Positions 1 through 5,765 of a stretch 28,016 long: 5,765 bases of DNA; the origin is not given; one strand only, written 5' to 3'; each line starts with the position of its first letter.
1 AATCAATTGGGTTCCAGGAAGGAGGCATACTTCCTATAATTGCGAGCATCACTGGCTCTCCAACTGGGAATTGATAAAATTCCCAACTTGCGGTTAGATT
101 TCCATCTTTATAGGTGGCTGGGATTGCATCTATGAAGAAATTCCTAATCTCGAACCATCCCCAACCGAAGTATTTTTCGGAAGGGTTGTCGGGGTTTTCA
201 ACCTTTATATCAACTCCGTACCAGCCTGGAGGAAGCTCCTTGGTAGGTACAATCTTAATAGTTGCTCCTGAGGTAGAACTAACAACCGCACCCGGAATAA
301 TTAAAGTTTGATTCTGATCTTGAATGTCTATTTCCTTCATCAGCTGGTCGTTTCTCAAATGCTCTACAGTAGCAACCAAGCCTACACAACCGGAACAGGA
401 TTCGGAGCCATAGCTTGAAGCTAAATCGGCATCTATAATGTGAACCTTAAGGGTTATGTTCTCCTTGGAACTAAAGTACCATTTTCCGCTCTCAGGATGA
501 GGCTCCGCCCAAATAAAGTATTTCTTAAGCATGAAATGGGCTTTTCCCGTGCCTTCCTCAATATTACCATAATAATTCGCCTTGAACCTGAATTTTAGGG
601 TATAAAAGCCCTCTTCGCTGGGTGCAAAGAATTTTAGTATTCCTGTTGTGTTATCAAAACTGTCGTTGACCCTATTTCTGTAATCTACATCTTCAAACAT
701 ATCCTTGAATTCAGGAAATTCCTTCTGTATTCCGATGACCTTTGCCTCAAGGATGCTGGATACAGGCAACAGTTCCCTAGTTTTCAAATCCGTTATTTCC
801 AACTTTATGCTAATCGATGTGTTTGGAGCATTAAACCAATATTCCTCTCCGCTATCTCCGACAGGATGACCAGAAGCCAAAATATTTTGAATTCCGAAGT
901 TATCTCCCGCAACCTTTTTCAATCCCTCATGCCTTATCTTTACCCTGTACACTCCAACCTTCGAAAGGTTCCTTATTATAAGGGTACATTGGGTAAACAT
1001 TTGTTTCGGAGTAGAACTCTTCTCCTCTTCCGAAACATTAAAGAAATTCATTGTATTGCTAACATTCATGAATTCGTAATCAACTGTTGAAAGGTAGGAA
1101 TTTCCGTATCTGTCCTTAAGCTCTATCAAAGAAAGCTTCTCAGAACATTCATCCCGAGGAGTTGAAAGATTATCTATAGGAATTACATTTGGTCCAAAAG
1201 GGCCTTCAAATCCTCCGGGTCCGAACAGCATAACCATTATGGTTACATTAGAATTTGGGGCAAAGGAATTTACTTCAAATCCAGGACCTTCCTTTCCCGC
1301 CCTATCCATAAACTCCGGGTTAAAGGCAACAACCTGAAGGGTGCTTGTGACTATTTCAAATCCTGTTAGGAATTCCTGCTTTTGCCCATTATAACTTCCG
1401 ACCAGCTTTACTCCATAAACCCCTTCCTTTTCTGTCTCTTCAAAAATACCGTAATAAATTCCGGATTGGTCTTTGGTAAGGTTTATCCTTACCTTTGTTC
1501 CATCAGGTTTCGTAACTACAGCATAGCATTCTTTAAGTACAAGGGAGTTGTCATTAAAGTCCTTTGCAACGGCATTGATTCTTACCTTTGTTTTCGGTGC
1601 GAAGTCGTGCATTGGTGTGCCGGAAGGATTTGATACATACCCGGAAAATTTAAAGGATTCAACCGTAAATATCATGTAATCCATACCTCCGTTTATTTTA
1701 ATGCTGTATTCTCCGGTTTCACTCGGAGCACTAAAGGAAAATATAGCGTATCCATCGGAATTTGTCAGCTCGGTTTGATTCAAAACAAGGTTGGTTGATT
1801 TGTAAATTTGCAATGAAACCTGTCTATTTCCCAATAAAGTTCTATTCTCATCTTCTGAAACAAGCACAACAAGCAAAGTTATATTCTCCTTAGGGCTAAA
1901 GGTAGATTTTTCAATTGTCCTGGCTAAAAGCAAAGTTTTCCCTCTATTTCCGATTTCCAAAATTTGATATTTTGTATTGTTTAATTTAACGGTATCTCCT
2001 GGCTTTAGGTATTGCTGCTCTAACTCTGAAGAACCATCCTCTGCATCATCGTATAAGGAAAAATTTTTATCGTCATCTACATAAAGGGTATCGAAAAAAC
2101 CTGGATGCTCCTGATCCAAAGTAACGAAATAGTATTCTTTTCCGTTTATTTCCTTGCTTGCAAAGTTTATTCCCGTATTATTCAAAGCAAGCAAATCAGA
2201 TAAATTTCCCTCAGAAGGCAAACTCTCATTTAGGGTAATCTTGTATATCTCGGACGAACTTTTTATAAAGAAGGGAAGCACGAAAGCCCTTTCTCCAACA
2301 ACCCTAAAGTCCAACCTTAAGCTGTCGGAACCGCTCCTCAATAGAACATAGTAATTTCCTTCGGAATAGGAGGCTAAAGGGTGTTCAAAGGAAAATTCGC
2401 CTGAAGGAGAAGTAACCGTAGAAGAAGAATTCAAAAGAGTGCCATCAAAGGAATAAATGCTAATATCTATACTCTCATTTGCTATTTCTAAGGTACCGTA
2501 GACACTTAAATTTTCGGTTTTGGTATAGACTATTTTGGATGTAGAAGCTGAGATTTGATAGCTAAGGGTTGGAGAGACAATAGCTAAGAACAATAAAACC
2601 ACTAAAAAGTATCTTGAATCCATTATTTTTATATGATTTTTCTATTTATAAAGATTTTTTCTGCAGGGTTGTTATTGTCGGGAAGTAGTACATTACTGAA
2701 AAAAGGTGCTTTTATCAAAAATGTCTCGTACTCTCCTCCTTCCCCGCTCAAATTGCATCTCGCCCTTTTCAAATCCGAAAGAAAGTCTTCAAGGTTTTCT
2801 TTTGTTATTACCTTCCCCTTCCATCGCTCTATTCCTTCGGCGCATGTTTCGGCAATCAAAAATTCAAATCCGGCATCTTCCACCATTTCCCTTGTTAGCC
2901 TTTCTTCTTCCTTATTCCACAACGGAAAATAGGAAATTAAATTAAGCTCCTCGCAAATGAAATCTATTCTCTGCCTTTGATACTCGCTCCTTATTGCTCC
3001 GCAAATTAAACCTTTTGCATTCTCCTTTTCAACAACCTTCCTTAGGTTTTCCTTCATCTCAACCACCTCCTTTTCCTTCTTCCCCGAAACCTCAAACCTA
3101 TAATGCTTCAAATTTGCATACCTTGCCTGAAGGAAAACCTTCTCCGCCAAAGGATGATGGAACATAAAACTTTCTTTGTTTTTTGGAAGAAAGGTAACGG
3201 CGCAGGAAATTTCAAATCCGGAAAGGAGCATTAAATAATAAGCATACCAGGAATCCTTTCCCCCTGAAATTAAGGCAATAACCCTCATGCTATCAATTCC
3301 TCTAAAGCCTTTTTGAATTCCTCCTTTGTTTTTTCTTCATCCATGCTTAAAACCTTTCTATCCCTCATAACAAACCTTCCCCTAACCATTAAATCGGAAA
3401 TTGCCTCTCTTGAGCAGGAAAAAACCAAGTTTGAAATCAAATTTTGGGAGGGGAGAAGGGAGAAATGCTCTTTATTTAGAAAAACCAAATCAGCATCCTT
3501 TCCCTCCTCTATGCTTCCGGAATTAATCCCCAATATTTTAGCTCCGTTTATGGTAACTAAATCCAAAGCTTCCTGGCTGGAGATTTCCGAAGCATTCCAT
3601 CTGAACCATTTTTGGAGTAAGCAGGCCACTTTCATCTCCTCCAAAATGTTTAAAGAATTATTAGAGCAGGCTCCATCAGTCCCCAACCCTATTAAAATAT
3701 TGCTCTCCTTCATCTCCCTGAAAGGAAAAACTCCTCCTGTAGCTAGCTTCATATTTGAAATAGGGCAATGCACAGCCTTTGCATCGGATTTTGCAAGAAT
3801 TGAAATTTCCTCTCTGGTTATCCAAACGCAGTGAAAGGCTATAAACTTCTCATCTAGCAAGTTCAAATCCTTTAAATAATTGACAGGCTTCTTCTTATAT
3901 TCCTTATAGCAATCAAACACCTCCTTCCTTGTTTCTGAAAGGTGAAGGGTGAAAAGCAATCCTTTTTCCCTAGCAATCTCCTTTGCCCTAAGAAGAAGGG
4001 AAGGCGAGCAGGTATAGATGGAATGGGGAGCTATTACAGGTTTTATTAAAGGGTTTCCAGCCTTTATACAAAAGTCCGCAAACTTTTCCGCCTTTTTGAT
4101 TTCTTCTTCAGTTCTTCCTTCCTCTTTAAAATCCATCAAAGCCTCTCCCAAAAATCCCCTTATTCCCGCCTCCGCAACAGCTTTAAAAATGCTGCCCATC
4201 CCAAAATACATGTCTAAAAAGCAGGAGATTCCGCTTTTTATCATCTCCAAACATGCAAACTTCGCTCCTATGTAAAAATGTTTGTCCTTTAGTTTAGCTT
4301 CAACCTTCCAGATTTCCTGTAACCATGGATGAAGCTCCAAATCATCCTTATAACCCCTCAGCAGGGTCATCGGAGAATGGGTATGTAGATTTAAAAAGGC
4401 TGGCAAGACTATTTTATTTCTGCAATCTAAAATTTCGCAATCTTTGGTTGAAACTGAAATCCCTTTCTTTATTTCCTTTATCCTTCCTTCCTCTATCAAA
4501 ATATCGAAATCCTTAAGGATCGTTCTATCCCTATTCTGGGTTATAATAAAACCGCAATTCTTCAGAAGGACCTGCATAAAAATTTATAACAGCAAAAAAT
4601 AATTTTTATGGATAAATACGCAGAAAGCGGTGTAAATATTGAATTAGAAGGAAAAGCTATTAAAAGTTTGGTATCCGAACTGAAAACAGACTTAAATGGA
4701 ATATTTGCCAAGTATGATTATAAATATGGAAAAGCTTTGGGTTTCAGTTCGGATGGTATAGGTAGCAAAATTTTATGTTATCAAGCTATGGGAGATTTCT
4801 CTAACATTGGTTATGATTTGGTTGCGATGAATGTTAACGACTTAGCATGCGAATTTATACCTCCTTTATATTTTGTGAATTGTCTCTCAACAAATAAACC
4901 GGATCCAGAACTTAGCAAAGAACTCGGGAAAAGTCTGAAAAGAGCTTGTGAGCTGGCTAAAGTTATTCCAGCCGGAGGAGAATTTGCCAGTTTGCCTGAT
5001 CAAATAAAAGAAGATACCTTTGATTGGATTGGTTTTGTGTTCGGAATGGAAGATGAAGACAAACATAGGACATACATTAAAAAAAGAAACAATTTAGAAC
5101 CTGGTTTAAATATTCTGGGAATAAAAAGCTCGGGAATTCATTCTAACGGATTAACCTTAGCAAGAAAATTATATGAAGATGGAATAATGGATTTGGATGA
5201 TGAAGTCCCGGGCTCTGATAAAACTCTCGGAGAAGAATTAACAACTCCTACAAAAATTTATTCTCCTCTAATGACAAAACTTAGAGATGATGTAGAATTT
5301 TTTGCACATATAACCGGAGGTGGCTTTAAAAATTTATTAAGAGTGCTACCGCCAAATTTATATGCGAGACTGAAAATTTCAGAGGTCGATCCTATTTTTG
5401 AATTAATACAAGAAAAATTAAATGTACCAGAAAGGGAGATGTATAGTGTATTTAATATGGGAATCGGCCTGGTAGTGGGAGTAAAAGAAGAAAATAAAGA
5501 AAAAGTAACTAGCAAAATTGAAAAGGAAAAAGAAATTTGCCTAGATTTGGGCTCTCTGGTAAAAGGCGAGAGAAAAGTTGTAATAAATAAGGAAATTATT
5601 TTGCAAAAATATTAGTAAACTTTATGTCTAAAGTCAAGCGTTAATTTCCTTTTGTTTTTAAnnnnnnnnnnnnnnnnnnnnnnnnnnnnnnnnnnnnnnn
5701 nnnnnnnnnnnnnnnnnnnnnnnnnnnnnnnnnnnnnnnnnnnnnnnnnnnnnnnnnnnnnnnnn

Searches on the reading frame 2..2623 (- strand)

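Call 94: search_protein_families(library=pfam, proteins=[window:2-2623:-], max_evalue=0.0001)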
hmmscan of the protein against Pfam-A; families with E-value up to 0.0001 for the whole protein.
window:2-2623:- (874 aa): 1 family
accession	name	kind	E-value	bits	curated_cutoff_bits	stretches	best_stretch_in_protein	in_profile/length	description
PF01835.25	MG2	-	1.7e-06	28.7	32.8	0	239-310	8-80/96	MG2 domain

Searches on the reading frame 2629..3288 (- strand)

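Call 94: search_protein_families(library=pfam, proteins=[window:2629-3288:-], max_evalue=0.0001)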
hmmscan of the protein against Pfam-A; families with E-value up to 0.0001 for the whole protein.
window:2629-3288:- (219 aa): 1 family
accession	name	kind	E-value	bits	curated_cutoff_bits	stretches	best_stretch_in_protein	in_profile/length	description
PF01902.24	Diphthami_syn_2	-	1.9e-43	149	23.2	1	1-199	1-194/219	Diphthamide synthase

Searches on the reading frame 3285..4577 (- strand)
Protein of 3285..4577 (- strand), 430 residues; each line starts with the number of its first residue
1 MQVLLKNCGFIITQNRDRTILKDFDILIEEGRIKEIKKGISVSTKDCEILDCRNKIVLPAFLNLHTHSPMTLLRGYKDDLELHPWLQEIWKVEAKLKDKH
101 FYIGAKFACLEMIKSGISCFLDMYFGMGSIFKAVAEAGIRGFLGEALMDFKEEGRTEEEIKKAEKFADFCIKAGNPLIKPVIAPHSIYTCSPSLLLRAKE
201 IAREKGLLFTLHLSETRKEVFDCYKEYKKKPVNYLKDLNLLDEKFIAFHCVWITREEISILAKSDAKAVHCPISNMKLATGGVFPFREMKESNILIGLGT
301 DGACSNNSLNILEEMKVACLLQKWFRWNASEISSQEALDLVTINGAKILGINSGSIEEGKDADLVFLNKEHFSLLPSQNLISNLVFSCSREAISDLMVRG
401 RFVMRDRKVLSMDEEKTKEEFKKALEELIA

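Call 94: search_protein_families(library=pfam, proteins=[window:3285-4577:-], max_evalue=0.0001)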
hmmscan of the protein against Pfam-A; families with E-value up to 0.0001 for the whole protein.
window:3285-4577:- (430 aa): 2 families
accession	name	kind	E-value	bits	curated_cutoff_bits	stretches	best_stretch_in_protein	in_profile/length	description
PF01979.26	Amidohydro_1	-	3.4e-67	227.6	25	1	56-403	1-345/345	Amidohydrolase family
PF07969.17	Amidohydro_3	-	7.8e-17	62.3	29.7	1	200-378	269-455/472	Amidohydrolase family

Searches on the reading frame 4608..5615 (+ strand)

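Call 94: search_protein_families(library=pfam, proteins=[window:4608-5615:+], max_evalue=0.0001)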
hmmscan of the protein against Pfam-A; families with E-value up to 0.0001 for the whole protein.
window:4608-5615:+ (335 aa): 2 families
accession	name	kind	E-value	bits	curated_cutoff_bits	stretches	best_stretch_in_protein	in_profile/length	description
PF02769.27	AIRS_C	-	4.9e-20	72.7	23.1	1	164-325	1-153/156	AIR synthase related protein, C-terminal domain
PF00586.29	AIRS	-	3e-13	50.6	24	1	38-144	9-108/112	AIR synthase related protein, N-terminal domain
